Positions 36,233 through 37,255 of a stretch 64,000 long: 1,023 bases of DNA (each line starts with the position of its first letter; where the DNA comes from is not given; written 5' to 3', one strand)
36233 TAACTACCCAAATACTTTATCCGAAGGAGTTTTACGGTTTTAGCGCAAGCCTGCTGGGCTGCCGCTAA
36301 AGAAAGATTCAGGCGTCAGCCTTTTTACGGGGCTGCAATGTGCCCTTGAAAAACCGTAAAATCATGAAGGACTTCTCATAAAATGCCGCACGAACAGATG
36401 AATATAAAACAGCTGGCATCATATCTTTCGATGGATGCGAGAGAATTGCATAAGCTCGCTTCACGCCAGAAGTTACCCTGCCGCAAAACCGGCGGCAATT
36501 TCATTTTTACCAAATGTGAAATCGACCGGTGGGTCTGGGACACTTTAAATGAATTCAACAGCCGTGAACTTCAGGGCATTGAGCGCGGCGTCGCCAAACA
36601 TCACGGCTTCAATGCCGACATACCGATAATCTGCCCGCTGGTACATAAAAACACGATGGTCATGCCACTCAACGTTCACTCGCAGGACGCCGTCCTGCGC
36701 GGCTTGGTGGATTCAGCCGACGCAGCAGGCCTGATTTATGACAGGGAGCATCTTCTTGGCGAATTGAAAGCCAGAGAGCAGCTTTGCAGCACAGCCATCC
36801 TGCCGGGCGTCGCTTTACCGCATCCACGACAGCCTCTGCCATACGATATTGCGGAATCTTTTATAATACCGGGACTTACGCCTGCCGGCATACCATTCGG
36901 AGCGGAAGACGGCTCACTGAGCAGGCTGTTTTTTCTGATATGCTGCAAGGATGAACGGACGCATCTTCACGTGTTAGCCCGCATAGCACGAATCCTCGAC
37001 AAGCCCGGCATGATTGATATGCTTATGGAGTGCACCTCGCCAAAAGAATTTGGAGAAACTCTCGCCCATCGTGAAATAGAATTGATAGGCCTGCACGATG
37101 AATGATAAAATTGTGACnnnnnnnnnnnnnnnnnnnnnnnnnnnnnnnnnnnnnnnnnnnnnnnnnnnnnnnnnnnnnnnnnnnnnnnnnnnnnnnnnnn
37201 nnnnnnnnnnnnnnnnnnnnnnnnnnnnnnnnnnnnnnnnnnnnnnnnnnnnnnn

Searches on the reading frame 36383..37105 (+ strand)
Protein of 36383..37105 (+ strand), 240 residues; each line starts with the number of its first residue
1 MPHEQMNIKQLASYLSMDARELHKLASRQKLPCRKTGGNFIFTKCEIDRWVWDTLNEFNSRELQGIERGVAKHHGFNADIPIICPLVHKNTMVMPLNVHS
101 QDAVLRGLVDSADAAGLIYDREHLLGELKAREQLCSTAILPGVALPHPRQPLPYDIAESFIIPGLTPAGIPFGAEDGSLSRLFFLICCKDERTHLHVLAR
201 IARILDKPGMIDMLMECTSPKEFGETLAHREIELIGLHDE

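Call 60: search_protein_families(library=pfam, proteins=[window:36383-37105:+], max_evalue=0.001)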
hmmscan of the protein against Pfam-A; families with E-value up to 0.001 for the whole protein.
window:36383-37105:+ (240 aa): 2 families
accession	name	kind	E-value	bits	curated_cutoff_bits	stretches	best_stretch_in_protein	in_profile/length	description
PF00359.27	PTS_EIIA_2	-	7.5e-23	81.5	27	1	87-228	3-142/144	Phosphoenolpyruvate-dependent sugar phosphotransferase system, EIIA 2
PF12728.13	HTH_17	-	4.3e-05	24.1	27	1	6-52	2-48/51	Helix-turn-helix domain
